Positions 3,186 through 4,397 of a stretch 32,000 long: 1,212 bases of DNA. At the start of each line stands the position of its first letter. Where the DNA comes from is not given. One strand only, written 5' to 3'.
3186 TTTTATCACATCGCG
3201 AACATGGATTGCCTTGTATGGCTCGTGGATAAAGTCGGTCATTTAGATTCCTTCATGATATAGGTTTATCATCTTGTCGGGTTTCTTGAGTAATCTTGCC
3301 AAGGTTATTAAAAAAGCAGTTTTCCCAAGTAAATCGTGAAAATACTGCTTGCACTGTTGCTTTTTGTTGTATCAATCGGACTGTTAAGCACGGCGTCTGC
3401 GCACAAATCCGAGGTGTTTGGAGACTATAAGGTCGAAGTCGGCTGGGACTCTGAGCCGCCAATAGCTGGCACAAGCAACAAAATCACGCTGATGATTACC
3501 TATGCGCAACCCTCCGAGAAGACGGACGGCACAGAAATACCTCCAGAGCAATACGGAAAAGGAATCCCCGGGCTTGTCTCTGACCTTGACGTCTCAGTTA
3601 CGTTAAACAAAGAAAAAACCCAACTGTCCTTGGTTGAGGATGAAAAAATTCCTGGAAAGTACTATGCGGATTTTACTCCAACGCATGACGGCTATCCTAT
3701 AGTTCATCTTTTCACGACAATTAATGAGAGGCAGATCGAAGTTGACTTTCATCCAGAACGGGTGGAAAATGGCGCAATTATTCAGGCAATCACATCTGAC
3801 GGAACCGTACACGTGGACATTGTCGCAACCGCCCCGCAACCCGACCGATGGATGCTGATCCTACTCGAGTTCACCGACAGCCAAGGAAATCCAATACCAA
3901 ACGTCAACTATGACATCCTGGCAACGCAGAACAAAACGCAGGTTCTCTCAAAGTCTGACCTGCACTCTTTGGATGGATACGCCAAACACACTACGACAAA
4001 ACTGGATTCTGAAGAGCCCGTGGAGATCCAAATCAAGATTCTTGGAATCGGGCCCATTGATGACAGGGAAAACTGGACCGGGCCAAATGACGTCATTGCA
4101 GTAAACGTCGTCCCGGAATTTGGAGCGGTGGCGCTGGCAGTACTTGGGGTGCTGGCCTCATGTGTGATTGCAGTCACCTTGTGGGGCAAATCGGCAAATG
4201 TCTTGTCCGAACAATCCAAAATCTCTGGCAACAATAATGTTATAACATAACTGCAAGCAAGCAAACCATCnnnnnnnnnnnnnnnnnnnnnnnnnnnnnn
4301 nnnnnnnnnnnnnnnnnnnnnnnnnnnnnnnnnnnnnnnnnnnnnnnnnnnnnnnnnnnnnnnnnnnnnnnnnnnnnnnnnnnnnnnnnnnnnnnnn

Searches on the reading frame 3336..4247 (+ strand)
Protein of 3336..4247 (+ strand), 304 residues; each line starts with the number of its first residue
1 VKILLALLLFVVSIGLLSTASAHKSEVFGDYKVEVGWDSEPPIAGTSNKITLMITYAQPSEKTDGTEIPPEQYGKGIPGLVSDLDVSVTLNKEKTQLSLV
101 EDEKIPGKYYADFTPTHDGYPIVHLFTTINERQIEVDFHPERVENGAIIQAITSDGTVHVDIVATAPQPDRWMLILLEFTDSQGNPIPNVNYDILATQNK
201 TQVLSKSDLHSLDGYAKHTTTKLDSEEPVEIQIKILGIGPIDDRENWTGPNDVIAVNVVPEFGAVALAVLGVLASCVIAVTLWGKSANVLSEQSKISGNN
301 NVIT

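Call 3: search_protein_families(library=pfam, proteins=[window:3336-4247:+], max_evalue=1)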
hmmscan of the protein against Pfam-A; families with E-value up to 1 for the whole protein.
window:3336-4247:+ (304 aa): 3 families
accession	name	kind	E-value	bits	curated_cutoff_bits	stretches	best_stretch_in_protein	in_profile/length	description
PF02369.22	Big_1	-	0.011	16.2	34.9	1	179-233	25-78/93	Bacterial Ig-like domain (group 1)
PF11906.13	DUF3426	-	0.041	14.4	27.7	1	157-235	70-133/147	Protein of unknown function (DUF3426)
PF01119.25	DNA_mis_repair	-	0.14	12.3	26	1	109-142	63-95/119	DNA mismatch repair protein, C-terminal domain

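Call 49: search_protein_families(library=ncbifam, proteins=[window:3336-4247:+], max_evalue=0.1)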
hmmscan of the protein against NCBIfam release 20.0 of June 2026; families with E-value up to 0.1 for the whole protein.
window:3336-4247:+ (304 aa): 1 family
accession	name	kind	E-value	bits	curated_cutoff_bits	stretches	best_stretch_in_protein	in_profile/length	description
NF000952.0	PRK00095.2-2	subfamily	0.04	12.4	840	1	110-144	273-306/623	DNA mismatch repair endonuclease MutL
